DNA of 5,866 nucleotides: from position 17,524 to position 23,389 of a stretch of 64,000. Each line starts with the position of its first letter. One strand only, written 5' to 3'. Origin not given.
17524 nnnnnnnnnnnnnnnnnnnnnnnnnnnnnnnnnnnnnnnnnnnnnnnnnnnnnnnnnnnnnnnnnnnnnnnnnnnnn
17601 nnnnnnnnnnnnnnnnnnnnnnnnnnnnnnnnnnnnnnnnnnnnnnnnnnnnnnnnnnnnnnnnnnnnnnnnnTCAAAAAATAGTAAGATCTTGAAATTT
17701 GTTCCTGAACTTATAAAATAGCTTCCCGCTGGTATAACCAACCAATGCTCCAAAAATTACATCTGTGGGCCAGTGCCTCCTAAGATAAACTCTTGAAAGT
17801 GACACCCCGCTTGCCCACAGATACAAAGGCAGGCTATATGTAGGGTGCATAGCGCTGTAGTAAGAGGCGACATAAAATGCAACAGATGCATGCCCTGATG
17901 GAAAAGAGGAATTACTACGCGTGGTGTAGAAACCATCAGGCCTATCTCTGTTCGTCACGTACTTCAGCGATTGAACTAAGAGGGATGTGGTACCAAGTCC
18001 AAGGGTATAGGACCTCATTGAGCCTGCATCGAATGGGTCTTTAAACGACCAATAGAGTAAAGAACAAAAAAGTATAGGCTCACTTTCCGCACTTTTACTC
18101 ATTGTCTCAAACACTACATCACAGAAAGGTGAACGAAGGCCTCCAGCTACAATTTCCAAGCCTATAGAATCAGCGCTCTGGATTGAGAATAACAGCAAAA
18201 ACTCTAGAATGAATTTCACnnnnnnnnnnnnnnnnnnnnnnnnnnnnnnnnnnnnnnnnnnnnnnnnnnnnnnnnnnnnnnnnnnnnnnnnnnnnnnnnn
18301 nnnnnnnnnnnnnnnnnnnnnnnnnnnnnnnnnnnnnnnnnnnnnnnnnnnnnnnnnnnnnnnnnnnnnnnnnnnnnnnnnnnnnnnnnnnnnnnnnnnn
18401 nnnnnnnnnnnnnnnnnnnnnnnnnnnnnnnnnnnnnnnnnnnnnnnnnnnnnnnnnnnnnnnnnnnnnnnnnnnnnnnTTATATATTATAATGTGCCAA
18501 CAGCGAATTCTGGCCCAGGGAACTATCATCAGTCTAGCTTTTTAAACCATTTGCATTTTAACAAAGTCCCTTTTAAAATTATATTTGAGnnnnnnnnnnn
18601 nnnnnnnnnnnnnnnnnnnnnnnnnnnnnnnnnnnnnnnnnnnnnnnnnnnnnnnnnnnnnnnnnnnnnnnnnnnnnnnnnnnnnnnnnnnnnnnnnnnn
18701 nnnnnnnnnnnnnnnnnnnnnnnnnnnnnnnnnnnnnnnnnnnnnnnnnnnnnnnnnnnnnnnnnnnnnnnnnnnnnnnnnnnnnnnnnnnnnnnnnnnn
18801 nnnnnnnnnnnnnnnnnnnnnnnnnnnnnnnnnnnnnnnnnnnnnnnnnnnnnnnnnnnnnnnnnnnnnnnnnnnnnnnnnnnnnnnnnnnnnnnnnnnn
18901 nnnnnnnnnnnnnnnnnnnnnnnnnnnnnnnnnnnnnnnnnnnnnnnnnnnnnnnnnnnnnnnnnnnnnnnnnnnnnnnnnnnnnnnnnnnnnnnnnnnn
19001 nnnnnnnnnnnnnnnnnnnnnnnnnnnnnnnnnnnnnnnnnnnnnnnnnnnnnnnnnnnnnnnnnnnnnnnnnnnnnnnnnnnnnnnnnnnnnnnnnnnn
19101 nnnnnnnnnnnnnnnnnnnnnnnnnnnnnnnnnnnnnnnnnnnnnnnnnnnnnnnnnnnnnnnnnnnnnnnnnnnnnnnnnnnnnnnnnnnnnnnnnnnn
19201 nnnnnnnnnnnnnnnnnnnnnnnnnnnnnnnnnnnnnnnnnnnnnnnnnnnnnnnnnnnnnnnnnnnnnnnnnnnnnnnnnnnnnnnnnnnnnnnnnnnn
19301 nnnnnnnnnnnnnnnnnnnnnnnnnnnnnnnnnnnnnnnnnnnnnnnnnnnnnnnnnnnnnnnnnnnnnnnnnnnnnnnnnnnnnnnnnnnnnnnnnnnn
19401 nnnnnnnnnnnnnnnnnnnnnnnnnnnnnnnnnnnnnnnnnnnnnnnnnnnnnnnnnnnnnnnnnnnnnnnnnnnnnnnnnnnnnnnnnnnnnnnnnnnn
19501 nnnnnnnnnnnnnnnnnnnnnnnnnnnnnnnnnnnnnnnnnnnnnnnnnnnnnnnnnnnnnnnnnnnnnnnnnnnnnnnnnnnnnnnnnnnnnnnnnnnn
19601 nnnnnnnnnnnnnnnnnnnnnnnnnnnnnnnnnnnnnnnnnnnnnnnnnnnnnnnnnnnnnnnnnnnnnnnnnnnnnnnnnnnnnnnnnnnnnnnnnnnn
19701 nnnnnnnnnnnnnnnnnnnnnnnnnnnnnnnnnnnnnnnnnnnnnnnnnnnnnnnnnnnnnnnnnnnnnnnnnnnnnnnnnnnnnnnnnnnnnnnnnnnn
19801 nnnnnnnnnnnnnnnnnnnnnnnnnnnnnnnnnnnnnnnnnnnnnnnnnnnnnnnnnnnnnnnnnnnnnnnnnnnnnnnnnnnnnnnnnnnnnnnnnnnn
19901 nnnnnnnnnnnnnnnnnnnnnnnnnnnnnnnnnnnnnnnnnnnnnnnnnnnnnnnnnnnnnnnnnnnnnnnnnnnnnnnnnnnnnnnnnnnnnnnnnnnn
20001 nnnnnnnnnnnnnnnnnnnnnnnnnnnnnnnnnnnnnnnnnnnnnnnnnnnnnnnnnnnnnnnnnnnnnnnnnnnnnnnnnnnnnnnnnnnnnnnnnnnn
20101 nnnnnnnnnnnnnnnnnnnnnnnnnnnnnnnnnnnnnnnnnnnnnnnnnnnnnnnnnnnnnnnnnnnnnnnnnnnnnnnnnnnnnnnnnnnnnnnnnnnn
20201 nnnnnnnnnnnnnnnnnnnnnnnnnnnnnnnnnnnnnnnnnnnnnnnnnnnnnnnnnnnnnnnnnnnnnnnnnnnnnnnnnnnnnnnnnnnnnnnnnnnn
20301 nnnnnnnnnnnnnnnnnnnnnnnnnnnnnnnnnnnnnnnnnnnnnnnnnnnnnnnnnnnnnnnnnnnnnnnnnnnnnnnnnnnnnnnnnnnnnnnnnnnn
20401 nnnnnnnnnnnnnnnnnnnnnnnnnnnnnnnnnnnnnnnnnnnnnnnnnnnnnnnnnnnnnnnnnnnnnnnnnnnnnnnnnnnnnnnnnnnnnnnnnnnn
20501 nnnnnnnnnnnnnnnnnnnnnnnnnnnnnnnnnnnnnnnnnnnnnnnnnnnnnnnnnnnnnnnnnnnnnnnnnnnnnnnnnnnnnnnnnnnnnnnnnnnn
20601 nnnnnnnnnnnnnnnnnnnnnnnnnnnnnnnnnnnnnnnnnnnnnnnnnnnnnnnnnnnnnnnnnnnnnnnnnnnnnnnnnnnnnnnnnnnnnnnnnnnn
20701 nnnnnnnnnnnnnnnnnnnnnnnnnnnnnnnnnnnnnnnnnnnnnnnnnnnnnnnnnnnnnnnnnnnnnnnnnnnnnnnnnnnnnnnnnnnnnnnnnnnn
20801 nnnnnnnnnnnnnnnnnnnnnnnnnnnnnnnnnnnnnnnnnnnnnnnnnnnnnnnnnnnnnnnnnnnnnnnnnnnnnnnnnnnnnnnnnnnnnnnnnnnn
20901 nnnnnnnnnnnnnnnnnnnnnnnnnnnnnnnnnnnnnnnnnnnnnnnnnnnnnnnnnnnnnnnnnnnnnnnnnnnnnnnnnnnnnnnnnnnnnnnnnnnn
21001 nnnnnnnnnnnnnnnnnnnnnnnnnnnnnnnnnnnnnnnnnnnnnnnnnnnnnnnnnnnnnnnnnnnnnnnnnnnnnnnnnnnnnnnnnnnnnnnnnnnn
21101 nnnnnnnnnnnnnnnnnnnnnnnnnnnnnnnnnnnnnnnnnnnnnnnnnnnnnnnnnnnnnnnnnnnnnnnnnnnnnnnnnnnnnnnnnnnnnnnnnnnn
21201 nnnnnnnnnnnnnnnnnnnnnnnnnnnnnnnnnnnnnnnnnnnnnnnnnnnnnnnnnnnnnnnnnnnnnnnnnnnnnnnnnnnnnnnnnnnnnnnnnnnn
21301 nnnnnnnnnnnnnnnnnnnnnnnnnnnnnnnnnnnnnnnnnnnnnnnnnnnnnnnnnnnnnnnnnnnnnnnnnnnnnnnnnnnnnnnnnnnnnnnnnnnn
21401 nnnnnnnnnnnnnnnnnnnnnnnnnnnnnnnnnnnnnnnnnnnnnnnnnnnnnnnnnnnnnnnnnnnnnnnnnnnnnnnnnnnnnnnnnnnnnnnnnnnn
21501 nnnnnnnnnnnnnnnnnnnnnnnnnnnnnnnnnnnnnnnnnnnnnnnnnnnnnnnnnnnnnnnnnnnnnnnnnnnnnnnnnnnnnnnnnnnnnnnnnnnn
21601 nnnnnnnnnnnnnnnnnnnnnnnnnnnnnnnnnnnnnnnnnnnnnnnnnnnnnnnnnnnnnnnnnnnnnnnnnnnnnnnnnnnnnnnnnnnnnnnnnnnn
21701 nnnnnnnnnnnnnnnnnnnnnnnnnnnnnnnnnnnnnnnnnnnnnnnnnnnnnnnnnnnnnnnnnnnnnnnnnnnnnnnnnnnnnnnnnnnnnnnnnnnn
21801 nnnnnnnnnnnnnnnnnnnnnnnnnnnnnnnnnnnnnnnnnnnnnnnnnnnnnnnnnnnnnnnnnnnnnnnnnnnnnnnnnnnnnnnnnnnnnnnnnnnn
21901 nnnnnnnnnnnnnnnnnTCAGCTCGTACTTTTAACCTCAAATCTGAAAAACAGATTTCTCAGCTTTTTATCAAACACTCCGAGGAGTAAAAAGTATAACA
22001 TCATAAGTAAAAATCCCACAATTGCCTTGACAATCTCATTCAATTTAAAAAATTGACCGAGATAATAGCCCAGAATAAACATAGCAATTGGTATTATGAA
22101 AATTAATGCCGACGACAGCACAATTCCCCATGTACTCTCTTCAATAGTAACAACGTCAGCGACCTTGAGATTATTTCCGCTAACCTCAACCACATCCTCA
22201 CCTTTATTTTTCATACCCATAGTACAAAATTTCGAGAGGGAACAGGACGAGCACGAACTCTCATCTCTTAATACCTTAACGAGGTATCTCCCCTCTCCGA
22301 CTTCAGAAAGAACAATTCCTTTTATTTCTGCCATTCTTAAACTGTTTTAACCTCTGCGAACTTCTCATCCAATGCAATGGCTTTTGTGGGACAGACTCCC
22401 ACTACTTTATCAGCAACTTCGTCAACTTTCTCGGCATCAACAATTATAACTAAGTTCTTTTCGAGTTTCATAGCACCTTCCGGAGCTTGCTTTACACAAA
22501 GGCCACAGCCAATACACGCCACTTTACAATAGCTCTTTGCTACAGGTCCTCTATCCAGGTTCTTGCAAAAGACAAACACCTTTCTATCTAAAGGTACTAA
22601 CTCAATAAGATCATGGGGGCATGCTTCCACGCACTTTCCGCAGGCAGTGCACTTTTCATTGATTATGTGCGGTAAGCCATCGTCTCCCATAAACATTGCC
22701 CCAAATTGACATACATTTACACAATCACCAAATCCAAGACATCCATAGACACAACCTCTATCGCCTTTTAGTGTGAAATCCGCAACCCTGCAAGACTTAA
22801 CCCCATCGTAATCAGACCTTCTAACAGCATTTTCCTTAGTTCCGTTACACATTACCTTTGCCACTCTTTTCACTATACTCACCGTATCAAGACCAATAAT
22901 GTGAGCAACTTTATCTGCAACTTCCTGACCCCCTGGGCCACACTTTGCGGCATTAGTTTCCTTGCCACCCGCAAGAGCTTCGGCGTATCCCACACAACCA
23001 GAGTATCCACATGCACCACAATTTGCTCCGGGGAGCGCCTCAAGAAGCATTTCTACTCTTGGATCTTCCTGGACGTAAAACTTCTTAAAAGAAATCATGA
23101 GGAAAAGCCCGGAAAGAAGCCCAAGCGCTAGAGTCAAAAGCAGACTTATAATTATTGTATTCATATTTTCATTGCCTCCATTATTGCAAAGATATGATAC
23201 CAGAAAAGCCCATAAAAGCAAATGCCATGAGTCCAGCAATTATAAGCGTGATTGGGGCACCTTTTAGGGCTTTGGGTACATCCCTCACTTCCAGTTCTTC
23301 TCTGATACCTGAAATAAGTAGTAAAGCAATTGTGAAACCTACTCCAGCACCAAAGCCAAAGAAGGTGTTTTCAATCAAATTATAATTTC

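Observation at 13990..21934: Two paralogous giant proteins with the order nucleotide cyclase, STAND ATPase, TPR array, facing outward around a three-gene islet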

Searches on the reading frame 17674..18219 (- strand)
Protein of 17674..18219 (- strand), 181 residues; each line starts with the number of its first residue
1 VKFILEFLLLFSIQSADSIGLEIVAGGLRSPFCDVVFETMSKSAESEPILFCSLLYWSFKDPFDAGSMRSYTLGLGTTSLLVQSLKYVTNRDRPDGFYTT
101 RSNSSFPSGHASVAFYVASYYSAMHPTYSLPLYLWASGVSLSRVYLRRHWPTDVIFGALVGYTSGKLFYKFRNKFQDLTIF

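Call 5: search_protein_families(library=pfam, proteins=[window:17674-18219:-], max_evalue=0.01)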
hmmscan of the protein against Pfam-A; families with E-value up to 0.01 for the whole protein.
window:17674-18219:- (181 aa): 2 families
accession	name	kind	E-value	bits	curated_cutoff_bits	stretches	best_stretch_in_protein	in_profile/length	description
PF01569.27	PAP2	-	1.6e-21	76.8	27.2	1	70-175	4-128/130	PAP2 superfamily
PF14378.12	PAP2_3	-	8.8e-06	26.1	27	1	100-163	121-186/190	PAP2 superfamily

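Call 6: search_protein_families(library=ncbifam, proteins=[window:17674-18219:-], max_evalue=0.01)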
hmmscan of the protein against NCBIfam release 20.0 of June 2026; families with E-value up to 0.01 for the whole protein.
window:17674-18219:- (181 aa): 4 families
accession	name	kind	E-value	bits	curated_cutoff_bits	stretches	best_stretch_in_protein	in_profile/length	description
NF047884.1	UdeprDiPSep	equivalog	9.6e-11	41.9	250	1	100-168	114-183/188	undecaprenyl-diphosphatase SepP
NF008813.0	PRK11837.1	equivalog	1.5e-08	34.9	229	1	97-164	96-164/202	undecaprenyl-diphosphate phosphatase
NF007975.0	PRK10699.1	equivalog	6.2e-07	29.1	261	1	100-161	153-219/254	phosphatidylglycerophosphatase B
NF007159.0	PRK09597.1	equivalog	0.0016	18.2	177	1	87-173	102-189/191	lipid A 1-phosphatase LpxE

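Call 8: search_protein_families(library=padloc, proteins=[window:17674-18219:-], max_evalue=0.01)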
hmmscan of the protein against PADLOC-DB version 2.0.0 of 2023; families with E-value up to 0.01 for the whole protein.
window:17674-18219:- (181 aa): 0 families

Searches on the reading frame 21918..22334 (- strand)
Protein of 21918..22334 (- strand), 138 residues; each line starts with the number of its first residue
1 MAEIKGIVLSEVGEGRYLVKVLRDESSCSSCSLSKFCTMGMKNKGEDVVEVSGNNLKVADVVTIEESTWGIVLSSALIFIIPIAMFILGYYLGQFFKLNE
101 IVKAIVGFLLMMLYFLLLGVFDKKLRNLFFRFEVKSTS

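Call 5: search_protein_families(library=pfam, proteins=[window:21918-22334:-], max_evalue=0.01)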
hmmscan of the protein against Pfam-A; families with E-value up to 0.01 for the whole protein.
window:21918-22334:- (138 aa): 1 family
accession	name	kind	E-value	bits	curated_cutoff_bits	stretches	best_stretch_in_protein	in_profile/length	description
PF04246.17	RseC_MucC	-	2.8e-19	69.8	24.4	1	18-127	10-120/130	Positive regulator of sigma(E), RseC/MucC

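Call 6: search_protein_families(library=ncbifam, proteins=[window:21918-22334:-], max_evalue=0.01)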
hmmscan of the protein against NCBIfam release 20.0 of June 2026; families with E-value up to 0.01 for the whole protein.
window:21918-22334:- (138 aa): 0 families

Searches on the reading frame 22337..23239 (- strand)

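Call 5: search_protein_families(library=pfam, proteins=[window:22337-23239:-], max_evalue=0.01)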
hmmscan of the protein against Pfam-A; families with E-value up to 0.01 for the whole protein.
window:22337-23239:- (300 aa): 15 families
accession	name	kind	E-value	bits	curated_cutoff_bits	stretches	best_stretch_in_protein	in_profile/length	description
PF13187.11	Fer4_9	-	2.6e-10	40.6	27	2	167-211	2-51/52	4Fe-4S dicluster domain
PF12838.12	Fer4_7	-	8.7e-10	39.4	27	2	167-210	5-51/52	4Fe-4S dicluster domain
PF00037.32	Fer4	-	6.2e-09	35.8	21.1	1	191-212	2-23/24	4Fe-4S binding domain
PF04060.18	FeS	-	7.2e-09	35.7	23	1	69-94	1-26/33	Putative Fe-S cluster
PF14697.11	Fer4_21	-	5.1e-07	30.2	35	1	167-214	8-59/59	4Fe-4S dicluster domain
PF25160.1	LdpA_Fe-S-bd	-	1e-06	28.8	27.6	1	173-214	9-45/49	LdpA Fe-S cluster-binding domain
PF12837.12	Fer4_6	-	6.4e-06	26.3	25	1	190-212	2-24/24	4Fe-4S binding domain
PF12797.12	Fer4_2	-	1.9e-05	24.8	24.5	1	190-208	3-21/22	4Fe-4S binding domain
PF13370.11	Fer4_13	-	4.1e-05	24.6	24.5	1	241-288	5-56/58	4Fe-4S single cluster domain of Ferredoxin I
PF13237.11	Fer4_10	-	7.5e-05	23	25.5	1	167-208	9-53/53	4Fe-4S dicluster domain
PF13484.11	Fer4_16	-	8.4e-05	23.7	30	1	196-215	1-20/66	4Fe-4S double cluster binding domain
PF12800.12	Fer4_4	-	0.0005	20.7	24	1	195-208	2-15/17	4Fe-4S binding domain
PF12798.12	Fer4_3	-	0.0018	19.4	27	0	197-210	1-14/15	4Fe-4S binding domain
PF13183.11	Fer4_8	-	0.0025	18.8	27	1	195-210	52-67/68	4Fe-4S dicluster domain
PF13247.11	Fer4_11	-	0.0061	17.2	26.2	0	247-295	17-66/100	4Fe-4S dicluster domain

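Call 6: search_protein_families(library=ncbifam, proteins=[window:22337-23239:-], max_evalue=0.01)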
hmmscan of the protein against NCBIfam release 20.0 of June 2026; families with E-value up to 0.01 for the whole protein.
window:22337-23239:- (300 aa): 72 families (the best 25 are shown)
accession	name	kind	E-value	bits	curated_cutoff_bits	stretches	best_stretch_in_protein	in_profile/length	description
NF005504.0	PRK07118.1-3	equivalog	3.1e-77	259.8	437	1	26-289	1-266/293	Fe-S cluster domain-containing protein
NF005503.0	PRK07118.1-2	equivalog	4.1e-69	233.1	252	1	29-274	2-245/292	RnfABCDGE type electron transport complex subunit B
NF041836.1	rnfB_Methano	equivalog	1.6e-63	214.7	445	1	26-290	3-264/265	Rnf electron transport complex subunit RnfB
NF005505.0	PRK07118.1-4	equivalog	7.2e-63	212.5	378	1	25-290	2-264/265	Fe-S cluster domain-containing protein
NF005506.0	PRK07118.1-5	equivalog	1.7e-55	188.4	388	1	36-290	12-266/279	Fe-S cluster domain-containing protein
TIGR01944.1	rnfB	subfamily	2.3e-30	105.6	68.7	2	26-120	1-93/190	RnfABCDGE type electron transport complex subunit B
NF003475.0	PRK05113.1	equivalog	2.9e-29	102.3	203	2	26-124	1-97/190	electron transport complex subunit RsxB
NF006446.0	PRK08764.1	equivalog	4.8e-16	58.9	220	2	61-121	8-67/139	Rnf electron transport complex subunit RnfB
NF005415.0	PRK06991.1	equivalog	1.7e-15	57.4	281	2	67-122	13-67/284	electron transport complex subunit RsxB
TIGR04105.1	FeFe_hydrog_B1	subfamily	4.6e-10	38.8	450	1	166-273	115-221/462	monomeric [FeFe] hydrogenase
NF043069.1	T4HPD_activ_SAM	equivalog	8.2e-10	38.5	425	2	167-220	53-105/299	trans-4-hydroxy-L-proline dehydratase activase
TIGR02494.1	PFLE_PFLC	subfamily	6.9e-09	35.4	174.35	2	167-215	50-100/293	glycyl-radical enzyme activating protein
NF041715.1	arsenate_red_ArrB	equivalog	1.1e-08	35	450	1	172-213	64-105/233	arsenate respiratory reductase iron-sulfur subunit ArrB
NF004859.0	PRK06214.1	equivalog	4.2e-08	32.3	432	1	60-113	87-139/539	sulfite reductase subunit alpha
NF038196.1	ferrodoxin_EFR1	subfamily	1.9e-07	31.4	75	1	166-214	185-231/242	EFR1 family ferrodoxin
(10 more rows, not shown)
